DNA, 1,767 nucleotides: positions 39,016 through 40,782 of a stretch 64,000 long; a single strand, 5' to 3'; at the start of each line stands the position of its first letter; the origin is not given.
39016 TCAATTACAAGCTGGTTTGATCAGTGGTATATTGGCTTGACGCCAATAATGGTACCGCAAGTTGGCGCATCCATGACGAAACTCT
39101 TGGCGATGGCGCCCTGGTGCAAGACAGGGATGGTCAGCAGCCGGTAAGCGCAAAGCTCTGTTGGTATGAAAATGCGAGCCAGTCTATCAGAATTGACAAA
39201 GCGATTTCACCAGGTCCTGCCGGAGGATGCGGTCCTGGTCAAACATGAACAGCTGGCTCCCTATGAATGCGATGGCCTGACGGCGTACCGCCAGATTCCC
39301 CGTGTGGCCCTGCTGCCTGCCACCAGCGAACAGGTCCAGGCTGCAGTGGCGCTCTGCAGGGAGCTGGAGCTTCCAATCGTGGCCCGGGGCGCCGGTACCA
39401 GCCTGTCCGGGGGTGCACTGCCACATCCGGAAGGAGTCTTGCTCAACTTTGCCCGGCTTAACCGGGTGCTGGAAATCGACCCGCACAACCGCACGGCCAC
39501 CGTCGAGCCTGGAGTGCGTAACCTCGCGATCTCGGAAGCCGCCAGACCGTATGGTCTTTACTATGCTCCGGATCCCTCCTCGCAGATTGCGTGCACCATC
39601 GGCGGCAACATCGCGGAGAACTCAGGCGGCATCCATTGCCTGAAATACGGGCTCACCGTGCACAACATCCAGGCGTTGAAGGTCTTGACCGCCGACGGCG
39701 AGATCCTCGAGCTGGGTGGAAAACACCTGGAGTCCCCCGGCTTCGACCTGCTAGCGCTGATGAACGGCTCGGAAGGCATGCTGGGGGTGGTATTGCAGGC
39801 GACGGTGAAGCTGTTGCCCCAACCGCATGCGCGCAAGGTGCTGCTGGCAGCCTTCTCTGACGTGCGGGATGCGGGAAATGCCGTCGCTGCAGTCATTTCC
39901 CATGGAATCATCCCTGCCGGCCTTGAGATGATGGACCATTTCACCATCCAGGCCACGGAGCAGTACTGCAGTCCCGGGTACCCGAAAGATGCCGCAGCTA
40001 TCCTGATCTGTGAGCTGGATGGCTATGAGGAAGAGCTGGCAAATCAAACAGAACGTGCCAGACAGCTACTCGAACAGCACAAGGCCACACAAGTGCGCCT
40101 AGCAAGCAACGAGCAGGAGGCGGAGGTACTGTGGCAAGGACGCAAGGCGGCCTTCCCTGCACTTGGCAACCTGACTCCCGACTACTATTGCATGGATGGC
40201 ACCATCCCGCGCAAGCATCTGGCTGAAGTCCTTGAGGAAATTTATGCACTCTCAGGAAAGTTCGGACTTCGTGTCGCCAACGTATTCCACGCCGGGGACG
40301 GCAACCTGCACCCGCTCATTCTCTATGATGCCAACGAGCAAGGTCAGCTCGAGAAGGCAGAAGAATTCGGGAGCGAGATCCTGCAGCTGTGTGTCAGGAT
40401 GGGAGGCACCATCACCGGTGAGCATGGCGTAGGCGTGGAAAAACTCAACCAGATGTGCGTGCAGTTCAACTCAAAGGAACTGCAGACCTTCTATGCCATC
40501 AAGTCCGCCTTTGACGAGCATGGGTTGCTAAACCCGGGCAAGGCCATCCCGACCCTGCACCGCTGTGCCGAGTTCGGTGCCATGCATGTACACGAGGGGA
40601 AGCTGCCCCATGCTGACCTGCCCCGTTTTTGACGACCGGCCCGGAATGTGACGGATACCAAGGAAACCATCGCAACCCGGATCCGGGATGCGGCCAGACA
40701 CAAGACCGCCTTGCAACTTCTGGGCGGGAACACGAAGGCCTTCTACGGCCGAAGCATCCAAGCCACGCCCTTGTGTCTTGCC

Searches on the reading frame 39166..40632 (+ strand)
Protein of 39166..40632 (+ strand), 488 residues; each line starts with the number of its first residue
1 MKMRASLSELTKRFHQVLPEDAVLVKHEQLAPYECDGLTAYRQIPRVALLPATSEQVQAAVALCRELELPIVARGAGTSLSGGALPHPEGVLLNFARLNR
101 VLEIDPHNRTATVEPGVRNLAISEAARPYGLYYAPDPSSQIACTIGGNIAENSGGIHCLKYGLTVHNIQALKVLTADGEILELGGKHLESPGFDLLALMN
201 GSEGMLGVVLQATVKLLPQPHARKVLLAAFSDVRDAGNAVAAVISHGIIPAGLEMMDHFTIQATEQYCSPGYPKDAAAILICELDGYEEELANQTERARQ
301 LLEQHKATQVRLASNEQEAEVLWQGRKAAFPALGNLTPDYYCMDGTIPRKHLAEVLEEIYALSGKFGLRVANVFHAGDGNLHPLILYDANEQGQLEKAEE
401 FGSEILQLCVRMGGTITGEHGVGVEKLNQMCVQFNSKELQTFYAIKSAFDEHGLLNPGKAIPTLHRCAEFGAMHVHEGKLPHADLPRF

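Call 93: search_protein_families(library=ncbifam, proteins=[window:39166-40632:+], max_evalue=0.001)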
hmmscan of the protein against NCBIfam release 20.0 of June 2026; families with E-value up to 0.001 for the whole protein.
window:39166-40632:+ (488 aa): 11 families
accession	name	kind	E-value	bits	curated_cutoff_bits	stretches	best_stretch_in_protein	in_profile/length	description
NF008408.0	PRK11230.1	equivalog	1.2e-225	749.7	897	1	10-488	21-499/499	glycolate oxidase subunit GlcD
TIGR00387.1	glcD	equivalog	3.4e-157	523.6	567.9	1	49-459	2-413/413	glycolate oxidase subunit GlcD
NF049975.1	2HglutDHaseYdiJ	equivalog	3.9e-39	134.2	1350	2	192-466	254-545/1018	D-2-hydroxyglutarate dehydrogenase YdiJ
NF053785.1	DcplphribOxDprE1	equivalog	1.8e-17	63.7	500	1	51-220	21-184/449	decaprenylphosphoryl-beta-D-ribose oxidase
NF008439.0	PRK11282.1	equivalog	4.2e-15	55.4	284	1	54-231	8-185/358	glycolate oxidase subunit GlcE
NF041227.1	BagG_FevA2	exception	4.9e-14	51.8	850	1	33-218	33-209/455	bagremycin/ferroverdin biosynthesis FAD-dependent oxygenase BagG/FevA2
TIGR01678.1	FAD_lactone_ox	subfamily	6.6e-14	51.7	396.8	1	41-219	11-181/438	sugar 1,4-lactone oxidase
NF041226.1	BagK_FevA1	equivalog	3e-10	39.1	800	1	46-221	42-208/453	bagremycin/ferroverdin biosynthesis FAD-dependent oxygenase BagK/FevA1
TIGR01679.1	bact_FAD_ox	subfamily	6.3e-08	31.9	292.25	1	45-221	12-177/419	FAD-linked oxidoreductase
TIGR01677.1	pln_FAD_oxido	subfamily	9e-05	21.1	383.1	1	50-219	39-214/560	FAD-dependent oxidoreductase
TIGR01676.1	GLDHase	equivalog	0.00022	20.2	458.25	1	45-217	62-226/541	L-galactonolactone dehydrogenase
